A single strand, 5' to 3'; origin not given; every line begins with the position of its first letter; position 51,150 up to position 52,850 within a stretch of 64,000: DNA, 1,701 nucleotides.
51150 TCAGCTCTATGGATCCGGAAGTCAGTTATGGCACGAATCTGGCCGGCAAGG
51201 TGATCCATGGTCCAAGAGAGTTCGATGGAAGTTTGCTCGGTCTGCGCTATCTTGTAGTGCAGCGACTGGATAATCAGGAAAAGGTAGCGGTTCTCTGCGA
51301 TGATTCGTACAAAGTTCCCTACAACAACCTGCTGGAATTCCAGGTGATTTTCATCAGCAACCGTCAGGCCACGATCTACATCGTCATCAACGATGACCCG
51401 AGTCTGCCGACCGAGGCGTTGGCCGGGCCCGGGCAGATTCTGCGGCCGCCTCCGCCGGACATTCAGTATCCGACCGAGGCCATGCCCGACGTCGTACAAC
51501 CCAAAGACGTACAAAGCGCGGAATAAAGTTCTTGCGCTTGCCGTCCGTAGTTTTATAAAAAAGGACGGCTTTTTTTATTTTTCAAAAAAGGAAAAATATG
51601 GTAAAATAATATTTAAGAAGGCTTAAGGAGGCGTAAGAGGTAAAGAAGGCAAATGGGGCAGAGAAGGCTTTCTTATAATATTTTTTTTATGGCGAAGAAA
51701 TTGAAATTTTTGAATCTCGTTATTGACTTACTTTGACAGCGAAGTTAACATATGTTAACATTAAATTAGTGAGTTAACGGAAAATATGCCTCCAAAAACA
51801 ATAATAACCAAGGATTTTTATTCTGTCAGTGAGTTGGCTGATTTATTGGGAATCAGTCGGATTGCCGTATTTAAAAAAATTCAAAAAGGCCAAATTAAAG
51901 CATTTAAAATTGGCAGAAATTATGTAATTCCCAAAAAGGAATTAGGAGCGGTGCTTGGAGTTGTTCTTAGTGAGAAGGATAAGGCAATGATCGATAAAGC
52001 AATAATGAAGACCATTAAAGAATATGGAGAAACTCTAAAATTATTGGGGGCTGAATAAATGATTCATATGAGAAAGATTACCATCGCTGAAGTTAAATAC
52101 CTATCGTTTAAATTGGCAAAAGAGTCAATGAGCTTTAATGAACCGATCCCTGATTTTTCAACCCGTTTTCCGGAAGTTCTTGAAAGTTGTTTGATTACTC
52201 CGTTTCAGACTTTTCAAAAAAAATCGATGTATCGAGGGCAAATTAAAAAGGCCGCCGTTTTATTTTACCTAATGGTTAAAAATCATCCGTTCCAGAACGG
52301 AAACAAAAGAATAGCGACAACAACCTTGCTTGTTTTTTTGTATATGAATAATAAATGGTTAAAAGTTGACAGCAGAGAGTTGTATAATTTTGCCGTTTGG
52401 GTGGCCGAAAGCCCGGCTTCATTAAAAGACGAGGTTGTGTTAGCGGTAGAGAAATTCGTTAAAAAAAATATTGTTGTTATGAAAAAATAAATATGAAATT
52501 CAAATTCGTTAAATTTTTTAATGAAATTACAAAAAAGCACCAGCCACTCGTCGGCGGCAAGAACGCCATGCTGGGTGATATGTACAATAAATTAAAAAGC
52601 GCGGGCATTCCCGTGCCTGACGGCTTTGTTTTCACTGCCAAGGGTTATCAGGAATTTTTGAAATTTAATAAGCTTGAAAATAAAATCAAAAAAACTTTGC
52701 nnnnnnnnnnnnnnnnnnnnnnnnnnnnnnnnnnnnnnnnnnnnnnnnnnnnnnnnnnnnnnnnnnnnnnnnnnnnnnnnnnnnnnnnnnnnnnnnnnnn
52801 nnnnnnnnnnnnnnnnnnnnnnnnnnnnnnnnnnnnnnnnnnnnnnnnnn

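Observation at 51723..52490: HTH(excisionase-family)-Doc toxin-antitoxin pair with a perfect 16-bp operator, embedded directly upstream of ppsA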

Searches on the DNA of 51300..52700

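Call 44: search_rna_families(source=window, start=51300, end=52700, threshold=evalue, max_evalue=1)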
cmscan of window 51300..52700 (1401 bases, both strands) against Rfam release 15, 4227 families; matches with E-value up to 1: 2.
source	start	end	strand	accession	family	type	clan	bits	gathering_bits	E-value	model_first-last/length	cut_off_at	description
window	51536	51630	+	RF03005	lysM-TM7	Cis-reg;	-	24.9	61.5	0.059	1-138/138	no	lysM-TM7 RNA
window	52128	52235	+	RF02671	Ysr35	Gene; sRNA;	-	14.9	428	0.15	1-339/339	no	Yersinia sRNA 35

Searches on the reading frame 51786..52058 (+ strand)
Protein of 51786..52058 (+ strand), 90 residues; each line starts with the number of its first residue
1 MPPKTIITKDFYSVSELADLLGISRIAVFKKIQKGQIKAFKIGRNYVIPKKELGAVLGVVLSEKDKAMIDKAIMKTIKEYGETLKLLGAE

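Call 3: search_protein_families(library=pfam, proteins=[window:51786-52058:+], max_evalue=0.1)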
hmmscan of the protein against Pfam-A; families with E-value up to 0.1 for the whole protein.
window:51786-52058:+ (90 aa): 8 families
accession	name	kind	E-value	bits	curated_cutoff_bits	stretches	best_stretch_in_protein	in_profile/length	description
PF12728.13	HTH_17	-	8.1e-09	36.1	27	1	11-53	1-43/51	Helix-turn-helix domain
PF04297.20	UPF0122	-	0.0064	17.2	22.7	1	10-36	32-58/101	Putative helix-turn-helix protein, YlxM / p13 like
PF02954.25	HTH_8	-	0.023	14.9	22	0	13-34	20-41/42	Bacterial regulatory protein, Fis family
PF08279.18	HTH_11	-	0.024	14.9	25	1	9-33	13-37/55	HTH domain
PF07453.19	NUMOD1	-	0.029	15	22.8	0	10-25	15-30/37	NUMOD1 domain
PF21531.3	Rv2175c_wHTH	-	0.053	13.9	27.1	1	10-50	14-54/57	DNA-binding protein Rv2175c, wHTH domain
PF08766.16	DEK_C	-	0.068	13.5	24.8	0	51-76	29-53/54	DEK C terminal domain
PF12964.13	DUF3853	-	0.078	13.6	22.1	0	9-48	44-85/97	Protein of unknown function (DUF3853)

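Call 4: search_protein_families(library=ncbifam, proteins=[window:51786-52058:+], max_evalue=0.1)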
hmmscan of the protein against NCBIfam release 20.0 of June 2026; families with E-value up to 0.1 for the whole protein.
window:51786-52058:+ (90 aa): 11 families
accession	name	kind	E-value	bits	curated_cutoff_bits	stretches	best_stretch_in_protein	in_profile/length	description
TIGR01764.1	excise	domain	3.1e-09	37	28.8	1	11-53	1-43/49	excisionase family DNA-binding protein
NF040990.2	MamR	equivalog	3.7e-09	36.8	100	1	3-48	35-80/91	magnetosome protein MamR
NF047737.1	antiphage_MADS1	equivalog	2.5e-05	24.4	80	1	13-53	5-45/49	methylation-associated defense system helix-turn-helix domain-containing protein MAD1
NF045758.2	YlxM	equivalog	0.00032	20.7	80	1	12-35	33-56/72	YlxM family DNA-binding protein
TIGR00122.1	birA_repr_reg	equivalog_domain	0.0037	17.1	70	1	11-34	14-36/69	biotin operon repressor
NF001075.0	PRK00118.2-6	equivalog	0.007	16.7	151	1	11-79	41-108/114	putative DNA-binding protein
NF038291.1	rep_pAB02_ORF2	subfamily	0.0083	16.5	85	1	12-37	3-28/172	plasmid replication DNA-binding protein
NF049902.1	FTL_1293_fam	exception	0.03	14.5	170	0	9-30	20-41/150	FTL_1293 family small RNA FtrC-regulated protein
NF008846.0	PRK11886.1-1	equivalog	0.035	13.4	353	1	8-42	14-48/312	bifunctional biotin--[acetyl-CoA-carboxylase] ligase/biotin operon repressor BirA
NF001066.0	PRK00118.1-1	equivalog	0.046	14.1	147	1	9-35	33-59/110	putative DNA-binding protein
NF008848.0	PRK11886.1-3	equivalog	0.056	12.4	362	1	9-35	13-39/319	bifunctional biotin--[acetyl-CoA-carboxylase] ligase/biotin operon repressor BirA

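Call 5: search_protein_families(library=padloc, proteins=[window:51786-52058:+], max_evalue=0.1)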
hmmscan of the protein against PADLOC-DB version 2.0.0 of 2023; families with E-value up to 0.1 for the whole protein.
window:51786-52058:+ (90 aa): 1 family
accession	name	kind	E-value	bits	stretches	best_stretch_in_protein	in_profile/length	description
PDLC04133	mad1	-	0.0013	17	1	10-52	4-46/60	mads_1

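Call 11: search_solved_structures(query=window:51786-52058:+, max_evalue=1, show_alignments=2)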
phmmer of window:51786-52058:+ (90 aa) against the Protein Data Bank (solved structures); distinct sequences matched with E-value up to 1: 3.
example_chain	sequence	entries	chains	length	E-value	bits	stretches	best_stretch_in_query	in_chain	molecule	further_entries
4j2n_A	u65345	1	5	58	0.39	14.4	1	13-49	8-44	Gp37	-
1s7o_A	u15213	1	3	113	0.43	14.2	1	9-35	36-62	Hypothetical UPF0122 protein SPy1201/SpyM3_0842/SPs1042/spyM18_1152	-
4plh_A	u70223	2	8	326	0.92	13.2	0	34-89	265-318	malate dehydrogenase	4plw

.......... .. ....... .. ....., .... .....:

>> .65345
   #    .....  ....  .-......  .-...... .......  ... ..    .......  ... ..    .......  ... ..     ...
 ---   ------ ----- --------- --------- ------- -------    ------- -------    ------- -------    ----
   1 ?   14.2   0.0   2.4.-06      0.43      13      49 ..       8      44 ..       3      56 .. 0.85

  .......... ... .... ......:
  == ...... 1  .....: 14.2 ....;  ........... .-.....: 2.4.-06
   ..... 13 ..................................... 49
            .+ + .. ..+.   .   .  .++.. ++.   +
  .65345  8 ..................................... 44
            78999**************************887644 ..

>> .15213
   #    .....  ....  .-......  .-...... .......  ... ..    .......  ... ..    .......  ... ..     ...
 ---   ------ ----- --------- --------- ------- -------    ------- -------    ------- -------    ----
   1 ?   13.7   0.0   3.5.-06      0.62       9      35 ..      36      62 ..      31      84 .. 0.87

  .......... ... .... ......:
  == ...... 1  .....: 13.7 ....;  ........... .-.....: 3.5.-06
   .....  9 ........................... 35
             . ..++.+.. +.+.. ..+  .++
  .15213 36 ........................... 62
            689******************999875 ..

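Call 39: find_homologous_proteins(query=window:51786-52058:+)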
Query window:51786-52058:+ (90 aa): 698 proteins with E <= 0.001 among 704 candidates; the best 120 are listed.
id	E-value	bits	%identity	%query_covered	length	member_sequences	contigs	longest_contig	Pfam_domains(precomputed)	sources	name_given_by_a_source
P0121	1.6e-48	180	100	100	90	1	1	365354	PF12728.14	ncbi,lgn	ncbi:MAG: helix-turn-helix domain-containing protein [Patescibacteria group bacterium]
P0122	2.0e-35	138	79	100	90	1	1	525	PF12728.14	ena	-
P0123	4.4e-34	134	74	100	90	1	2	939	PF12728.14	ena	-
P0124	5.9e-30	121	69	100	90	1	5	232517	PF12728.14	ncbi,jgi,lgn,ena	-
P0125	1.5e-28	116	70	92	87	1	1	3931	PF12728.14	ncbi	-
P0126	1.7e-27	113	69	89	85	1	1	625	PF12728.14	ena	-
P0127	1.9e-27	113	72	91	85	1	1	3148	PF12728.14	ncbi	-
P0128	3.2e-27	112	72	90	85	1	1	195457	PF12728.14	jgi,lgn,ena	-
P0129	3.8e-27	112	69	89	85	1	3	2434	PF12728.14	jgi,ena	-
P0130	3.9e-27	112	62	94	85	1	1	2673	PF12728.14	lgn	-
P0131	5.6e-27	111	70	91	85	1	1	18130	PF12728.14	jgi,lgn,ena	-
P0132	7.5e-27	111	65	90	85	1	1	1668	PF12728.14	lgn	-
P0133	1.1e-26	110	66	92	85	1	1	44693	PF12728.14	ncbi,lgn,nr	ncbi:MAG: helix-turn-helix domain-containing protein [Candidatus Pacebacteria bacterium]|nr:helix-tu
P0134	1.6e-26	110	66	91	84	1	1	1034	PF12728.14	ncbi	-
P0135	2.0e-26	109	67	91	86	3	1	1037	PF12728.14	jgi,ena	-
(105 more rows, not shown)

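Call 45: predict_structure(alignment_id=A2)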
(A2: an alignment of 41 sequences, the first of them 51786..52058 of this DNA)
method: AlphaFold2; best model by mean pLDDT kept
length: 90 residues; sequences in the alignment: 41
mean_pLDDT: 80.7   pTM: 0.46
mean pLDDT of the five models: 80.7, 76.8, 75.5, 75.1, 71.8
residues with pLDDT >= 90: 17; 70-90: 57; 50-70: 9; < 50: 7
segments of 3 or more residues with pLDDT < 50: 1-7
pLDDT, mean of each block of 10 residues (from residue 1): 51 86 86 85 84 70 84 93 86
secondary structure, 60 per line:
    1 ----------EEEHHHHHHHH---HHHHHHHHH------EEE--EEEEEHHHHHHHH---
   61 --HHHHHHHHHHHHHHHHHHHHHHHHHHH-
elements in order: E11-13 H14-21 H25-33 E40-42 E45-49 H50-57 H63-89

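Call 50: fold_search(model_id=the predicted structure, library=pdb)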
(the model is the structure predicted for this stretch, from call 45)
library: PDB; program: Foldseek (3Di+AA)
matches with E <= 10: 1100; with E <= 0.001: 0
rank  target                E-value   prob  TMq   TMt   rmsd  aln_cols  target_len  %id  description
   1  7dvu                  1.3e-02  0.96  0.34  0.24   8.6        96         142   14  Crystal structure of heme sensor protein PefR in complex with heme and cyanide (released 2021-09-29)
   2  8zde_C                1.7e-02  0.92  0.32  0.24  10.5        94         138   17  Crystal structure of HsmR with DNA bound (released 2025-11-05)
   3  7dvr                  2.4e-02  0.89  0.32  0.23   8.6        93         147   13  Crystal structure of heme sensor protein PefR from Streptococcus agalactiae in complex with heme (released 2021-09-29)
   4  4j2n_C                2.7e-02  1.00  0.44  0.66   4.7        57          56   24  Crystal Structure of mycobacteriophage Pukovnik Xis (released 2013-10-23)
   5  6ama_B                2.9e-02  1.00  0.49  0.77   2.6        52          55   15  Structure of S. coelicolor/S. venezuelae BldC-smeA-ssfA complex to 3.09 Angstrom (released 2018-03-28)
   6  7dvt                  3.3e-02  0.85  0.32  0.23   8.6        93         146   13  Crystal structure of heme sensor protein PefR in complex with heme and carbon monoxide (released 2021-09-29)
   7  6ama_H                3.5e-02  1.00  0.49  0.77   3.2        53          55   15  Structure of S. coelicolor/S. venezuelae BldC-smeA-ssfA complex to 3.09 Angstrom (released 2018-03-28)
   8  5eri                  3.5e-02  0.94  0.35  0.22  11.7        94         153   18  MarR Protein from Peptoclostridium difficile DA00132 (released 2016-11-16)
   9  2vxz                  3.7e-02  0.93  0.33  0.21  14.1        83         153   12  Crystal Structure of hypothetical protein PyrSV_gp04 from Pyrobaculum spherical virus (released 2009-11-17)
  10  4j2n_A                4.6e-02  0.99  0.42  0.65   5.8        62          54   27  Crystal Structure of mycobacteriophage Pukovnik Xis (released 2013-10-23)
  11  1hxd_A                4.9e-02  0.99  0.35  0.12   2.9        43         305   28  CRYSTAL STRUCTURE OF E. COLI BIOTIN REPRESSOR WITH BOUND BIOTIN (released 2001-05-30)
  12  8ylg_A                4.9e-02  0.89  0.34  0.22   9.4        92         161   15  Crystal structure of Burkholderia thailandensis MftR in complex with operator DNA (released 2024-11-13)
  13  3q5f_B                4.9e-02  0.80  0.31  0.22  10.8        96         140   14  Crystal structure of the Salmonella transcriptional regulator SlyA in complex with DNA (released 2011-05-04)
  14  3q5f_A                4.9e-02  0.80  0.31  0.22  10.8        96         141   14  Crystal structure of the Salmonella transcriptional regulator SlyA in complex with DNA (released 2011-05-04)
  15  7krh                  5.2e-02  0.87  0.38  0.27  11.9        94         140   17  Crystal structure of the MarR family transcriptional regulator from Variovorax paradoxus with S28A and R46A mutations (released 2021-12-01)
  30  4lhf                  7.7e-02  0.99  0.52  0.58   4.4        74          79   22  Crystal structure of a DNA binding protein from phage P2 (released 2014-03-05)
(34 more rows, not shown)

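Call 68: search_solved_structures(query=A2, max_evalue=5, show_alignments=2)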
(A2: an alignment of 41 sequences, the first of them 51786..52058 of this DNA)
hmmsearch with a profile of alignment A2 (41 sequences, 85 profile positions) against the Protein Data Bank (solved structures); distinct sequences matched with E-value up to 5: 18.
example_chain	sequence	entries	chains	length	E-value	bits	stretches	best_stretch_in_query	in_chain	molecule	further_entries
4plh_A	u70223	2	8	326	0.041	17.5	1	36-83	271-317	malate dehydrogenase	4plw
4plt_B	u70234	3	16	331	0.043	17.4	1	36-83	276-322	malate dehydrogenase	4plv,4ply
4j2n_A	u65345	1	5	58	0.19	15.4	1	8-50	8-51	Gp37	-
5ijp_A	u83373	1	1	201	0.33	14.6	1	28-54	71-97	Putative uncharacterized protein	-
1s7o_A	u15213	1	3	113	0.44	14.2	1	7-31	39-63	Hypothetical UPF0122 protein SPy1201/SpyM3_0842/SPs1042/spyM18_1152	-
6vdh_A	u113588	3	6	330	0.54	13.9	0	33-80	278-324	lactate dehydrogenase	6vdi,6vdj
4dq2_A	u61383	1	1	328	0.6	13.8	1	3-37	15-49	Biotin-[acetyl-CoA-carboxylase] ligase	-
3v7r_A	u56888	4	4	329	0.6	13.8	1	3-37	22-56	Biotin ligase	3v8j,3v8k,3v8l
3v7c_A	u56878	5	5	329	0.6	13.8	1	3-37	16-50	Biotin ligase | Bifunctional ligase/repressor BirA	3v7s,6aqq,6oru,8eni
6ndl_A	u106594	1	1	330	0.6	13.7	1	3-37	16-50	Biotin Protein Ligase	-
3rir_A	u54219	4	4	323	0.62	13.7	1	3-37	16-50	Biotin-[acetyl-CoA-carboxylase] ligase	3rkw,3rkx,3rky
4ha8_A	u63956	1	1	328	0.64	13.7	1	3-37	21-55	Biotin-[acetyl-CoA-carboxylase] ligase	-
6apw_A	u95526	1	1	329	0.64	13.7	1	3-37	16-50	Bifunctional ligase/repressor BirA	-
9fqr_K2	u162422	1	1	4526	0.84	13.3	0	22-54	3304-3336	Dynein axonemal heavy chain 10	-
9fqr_Hl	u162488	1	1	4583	0.85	13.3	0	22-54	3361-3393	Radial spoke head protein 9 homolog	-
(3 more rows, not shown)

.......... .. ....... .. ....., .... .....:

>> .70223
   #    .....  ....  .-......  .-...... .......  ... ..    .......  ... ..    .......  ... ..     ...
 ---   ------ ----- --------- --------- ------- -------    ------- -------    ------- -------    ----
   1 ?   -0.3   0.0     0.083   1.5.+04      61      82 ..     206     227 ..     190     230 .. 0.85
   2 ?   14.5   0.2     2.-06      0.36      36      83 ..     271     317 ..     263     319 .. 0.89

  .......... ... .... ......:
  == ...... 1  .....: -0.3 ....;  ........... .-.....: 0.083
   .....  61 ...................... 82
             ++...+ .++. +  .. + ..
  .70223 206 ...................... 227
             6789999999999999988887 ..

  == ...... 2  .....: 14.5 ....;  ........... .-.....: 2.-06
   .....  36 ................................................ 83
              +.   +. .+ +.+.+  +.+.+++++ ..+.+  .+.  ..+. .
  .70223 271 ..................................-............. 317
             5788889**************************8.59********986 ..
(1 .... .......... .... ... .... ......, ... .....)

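Call 82: find_encoding_contigs(protein=P0123, flank=2000, max_places=3)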
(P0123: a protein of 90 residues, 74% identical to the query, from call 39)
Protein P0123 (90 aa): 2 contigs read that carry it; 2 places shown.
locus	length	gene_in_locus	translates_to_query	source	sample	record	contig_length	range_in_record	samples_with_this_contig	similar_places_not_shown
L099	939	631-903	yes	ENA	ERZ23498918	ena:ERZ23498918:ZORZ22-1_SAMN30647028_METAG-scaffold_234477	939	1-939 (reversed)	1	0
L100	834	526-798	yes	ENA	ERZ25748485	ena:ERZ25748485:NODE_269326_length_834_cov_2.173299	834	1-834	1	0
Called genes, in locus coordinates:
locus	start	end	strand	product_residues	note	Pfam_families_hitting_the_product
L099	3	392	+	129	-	?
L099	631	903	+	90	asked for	PF12728:HTH_17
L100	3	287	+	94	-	?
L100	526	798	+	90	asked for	PF12728:HTH_17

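Call 83: find_encoding_contigs(protein=P0122, flank=2000, max_places=3)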
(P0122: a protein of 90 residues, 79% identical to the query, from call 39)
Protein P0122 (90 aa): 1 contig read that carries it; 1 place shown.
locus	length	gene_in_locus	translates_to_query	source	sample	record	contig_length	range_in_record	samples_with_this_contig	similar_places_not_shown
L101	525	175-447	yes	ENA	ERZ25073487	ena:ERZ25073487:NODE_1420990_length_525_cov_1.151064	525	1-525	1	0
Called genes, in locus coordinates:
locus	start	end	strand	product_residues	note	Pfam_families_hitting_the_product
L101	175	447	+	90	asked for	PF12728:HTH_17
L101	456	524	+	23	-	?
